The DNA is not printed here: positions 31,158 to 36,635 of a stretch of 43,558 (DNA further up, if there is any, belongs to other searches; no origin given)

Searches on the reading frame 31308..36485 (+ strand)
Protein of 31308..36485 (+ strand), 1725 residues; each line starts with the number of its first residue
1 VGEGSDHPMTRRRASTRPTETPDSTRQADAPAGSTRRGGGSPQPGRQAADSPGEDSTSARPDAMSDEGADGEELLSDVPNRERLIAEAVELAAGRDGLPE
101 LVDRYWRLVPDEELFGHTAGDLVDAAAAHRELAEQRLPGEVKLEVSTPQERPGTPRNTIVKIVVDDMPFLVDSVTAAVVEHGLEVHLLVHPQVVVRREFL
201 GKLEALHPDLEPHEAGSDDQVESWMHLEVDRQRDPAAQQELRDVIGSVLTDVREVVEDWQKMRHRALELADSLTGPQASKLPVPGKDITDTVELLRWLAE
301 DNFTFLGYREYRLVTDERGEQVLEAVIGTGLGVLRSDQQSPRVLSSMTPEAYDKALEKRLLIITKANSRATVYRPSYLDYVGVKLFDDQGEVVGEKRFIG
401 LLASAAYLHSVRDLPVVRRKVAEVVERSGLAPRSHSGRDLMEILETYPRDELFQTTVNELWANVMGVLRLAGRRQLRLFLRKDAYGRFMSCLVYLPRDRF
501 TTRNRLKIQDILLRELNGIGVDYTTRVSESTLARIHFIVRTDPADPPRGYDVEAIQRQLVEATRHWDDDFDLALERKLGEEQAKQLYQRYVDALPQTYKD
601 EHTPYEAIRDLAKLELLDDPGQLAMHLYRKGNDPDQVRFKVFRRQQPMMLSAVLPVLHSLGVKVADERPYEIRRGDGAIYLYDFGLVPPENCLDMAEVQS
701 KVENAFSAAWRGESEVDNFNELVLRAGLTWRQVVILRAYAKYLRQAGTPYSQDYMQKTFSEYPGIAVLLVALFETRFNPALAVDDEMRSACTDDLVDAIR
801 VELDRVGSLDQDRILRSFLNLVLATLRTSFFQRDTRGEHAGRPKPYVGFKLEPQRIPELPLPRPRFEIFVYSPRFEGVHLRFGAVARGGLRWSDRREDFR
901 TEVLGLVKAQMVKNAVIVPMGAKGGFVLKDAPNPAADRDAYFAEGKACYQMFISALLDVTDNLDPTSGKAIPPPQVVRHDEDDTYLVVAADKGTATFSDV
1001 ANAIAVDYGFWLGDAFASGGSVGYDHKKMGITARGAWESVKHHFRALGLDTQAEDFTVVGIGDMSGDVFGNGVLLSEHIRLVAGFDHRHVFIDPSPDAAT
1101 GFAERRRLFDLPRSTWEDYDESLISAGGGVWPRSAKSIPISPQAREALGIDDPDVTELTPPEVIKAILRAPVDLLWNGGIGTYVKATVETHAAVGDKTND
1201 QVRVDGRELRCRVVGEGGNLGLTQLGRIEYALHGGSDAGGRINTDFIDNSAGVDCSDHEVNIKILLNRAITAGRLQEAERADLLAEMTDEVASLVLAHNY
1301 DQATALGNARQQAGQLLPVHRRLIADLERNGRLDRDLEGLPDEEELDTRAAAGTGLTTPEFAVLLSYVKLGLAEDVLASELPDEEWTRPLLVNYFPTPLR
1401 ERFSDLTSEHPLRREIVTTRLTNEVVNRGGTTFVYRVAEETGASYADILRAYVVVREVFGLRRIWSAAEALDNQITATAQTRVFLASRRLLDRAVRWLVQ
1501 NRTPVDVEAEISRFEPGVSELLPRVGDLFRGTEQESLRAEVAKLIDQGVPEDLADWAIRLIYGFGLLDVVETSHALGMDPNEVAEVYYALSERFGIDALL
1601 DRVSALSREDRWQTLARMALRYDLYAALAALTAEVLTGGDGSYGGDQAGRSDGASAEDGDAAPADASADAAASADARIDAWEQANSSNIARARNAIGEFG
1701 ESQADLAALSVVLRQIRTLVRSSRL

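Call 79: search_protein_families(library=pfam, proteins=[window:31308-36485:+], max_evalue=0.00001)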
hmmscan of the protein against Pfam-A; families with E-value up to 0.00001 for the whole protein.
window:31308-36485:+ (1725 aa): 8 families
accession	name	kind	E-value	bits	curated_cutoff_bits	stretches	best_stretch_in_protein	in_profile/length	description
PF05088.18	Bac_GDH_CD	-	2.3e-259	861.4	22.8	1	799-1307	2-495/497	Bacterial NAD-glutamate dehydrogenase, catalytic domain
PF21074.2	GDH_C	-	8.2e-115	384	26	1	1353-1717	1-338/339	Glutamate dehydrogenase, C-terminal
PF21075.3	GDH_ACT1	-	1.2e-38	132.6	23.7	1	102-243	2-142/144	Glutamate dehydrogenase, ACT1 domain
PF21076.3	GDH_ACT2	-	2e-35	121.6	22.8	1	477-567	1-90/90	Glutamate dehydrogenase, ACT2 domain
PF21078.2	GDH_HM3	-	6.5e-31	106.7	24.6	1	715-779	2-66/66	Glutamate dehydrogenase, helical motif 3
PF21073.2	GDH_HM1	-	1e-24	86.6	21.2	1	415-473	2-60/60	Glutamate dehydrogenase, helical motif 1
PF21077.3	GDH_ACT3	-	9.7e-24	83.4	22.2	1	622-696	1-78/80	Glutamate dehydrogenase, ACT3 domain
PF21079.2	GDH_HM2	-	7.8e-13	48.6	21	1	573-617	1-45/45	Glutamate dehydrogenase, helical motif 2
